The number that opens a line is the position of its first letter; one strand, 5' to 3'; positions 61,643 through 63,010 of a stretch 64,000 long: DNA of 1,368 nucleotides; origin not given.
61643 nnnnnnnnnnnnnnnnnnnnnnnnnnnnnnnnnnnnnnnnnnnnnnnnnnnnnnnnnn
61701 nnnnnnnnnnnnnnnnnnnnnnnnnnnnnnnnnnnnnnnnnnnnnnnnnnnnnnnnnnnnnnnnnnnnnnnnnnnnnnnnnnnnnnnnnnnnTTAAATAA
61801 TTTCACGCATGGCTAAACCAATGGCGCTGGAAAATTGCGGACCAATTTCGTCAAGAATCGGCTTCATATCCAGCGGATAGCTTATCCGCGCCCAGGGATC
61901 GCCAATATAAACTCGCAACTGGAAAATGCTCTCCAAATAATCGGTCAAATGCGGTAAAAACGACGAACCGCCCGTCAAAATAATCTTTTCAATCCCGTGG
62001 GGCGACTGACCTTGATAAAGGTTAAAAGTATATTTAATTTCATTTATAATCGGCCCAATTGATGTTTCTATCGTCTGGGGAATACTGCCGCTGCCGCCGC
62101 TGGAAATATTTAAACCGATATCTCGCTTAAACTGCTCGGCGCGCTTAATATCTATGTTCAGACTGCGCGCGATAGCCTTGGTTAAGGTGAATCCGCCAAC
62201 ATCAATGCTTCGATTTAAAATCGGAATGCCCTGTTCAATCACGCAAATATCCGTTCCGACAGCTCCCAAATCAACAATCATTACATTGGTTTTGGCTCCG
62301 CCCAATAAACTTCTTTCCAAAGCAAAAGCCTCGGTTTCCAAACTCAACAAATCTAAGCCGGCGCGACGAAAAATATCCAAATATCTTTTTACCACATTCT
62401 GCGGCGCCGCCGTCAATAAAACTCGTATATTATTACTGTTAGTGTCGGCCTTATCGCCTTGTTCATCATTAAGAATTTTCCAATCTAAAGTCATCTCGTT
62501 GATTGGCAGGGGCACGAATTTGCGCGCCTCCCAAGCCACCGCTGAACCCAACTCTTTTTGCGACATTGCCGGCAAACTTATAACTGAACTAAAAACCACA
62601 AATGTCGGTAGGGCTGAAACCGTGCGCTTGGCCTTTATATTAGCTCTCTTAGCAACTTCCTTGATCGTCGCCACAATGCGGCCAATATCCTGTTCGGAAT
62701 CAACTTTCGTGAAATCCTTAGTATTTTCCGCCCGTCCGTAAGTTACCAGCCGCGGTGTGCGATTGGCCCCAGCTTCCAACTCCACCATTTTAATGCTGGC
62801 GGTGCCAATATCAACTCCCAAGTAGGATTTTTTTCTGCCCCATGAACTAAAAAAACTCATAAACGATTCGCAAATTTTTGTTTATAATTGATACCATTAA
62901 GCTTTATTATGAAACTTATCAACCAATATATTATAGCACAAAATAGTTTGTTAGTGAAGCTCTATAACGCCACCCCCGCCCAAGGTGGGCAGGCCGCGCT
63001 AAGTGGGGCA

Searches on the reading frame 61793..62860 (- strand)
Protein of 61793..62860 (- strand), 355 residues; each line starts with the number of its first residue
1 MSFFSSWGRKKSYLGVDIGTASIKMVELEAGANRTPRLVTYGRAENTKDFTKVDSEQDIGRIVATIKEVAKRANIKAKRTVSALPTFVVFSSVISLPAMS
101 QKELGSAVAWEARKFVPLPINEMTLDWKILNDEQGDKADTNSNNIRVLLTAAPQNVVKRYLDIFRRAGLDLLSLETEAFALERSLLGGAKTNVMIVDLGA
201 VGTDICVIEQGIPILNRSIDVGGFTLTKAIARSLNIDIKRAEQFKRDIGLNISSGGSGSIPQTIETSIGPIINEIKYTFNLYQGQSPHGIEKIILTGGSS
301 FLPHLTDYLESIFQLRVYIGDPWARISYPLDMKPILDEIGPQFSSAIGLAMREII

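Call 84: search_protein_families(library=pfam, proteins=[window:61793-62860:-], max_evalue=0.001)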
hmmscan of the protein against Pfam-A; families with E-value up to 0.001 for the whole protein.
window:61793-62860:- (355 aa): 3 families
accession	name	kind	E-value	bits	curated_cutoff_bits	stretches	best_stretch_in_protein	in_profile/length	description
PF11104.14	PilM_2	-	1.4e-41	143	27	1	15-353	1-339/340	Type IV pilus assembly protein PilM;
PF14450.12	FtsA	-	9.6e-17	62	31.8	1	195-348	2-127/127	Cell division protein FtsA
PF06723.19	MreB_Mbl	-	3.8e-08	33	27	1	191-253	145-213/327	MreB/Mbl protein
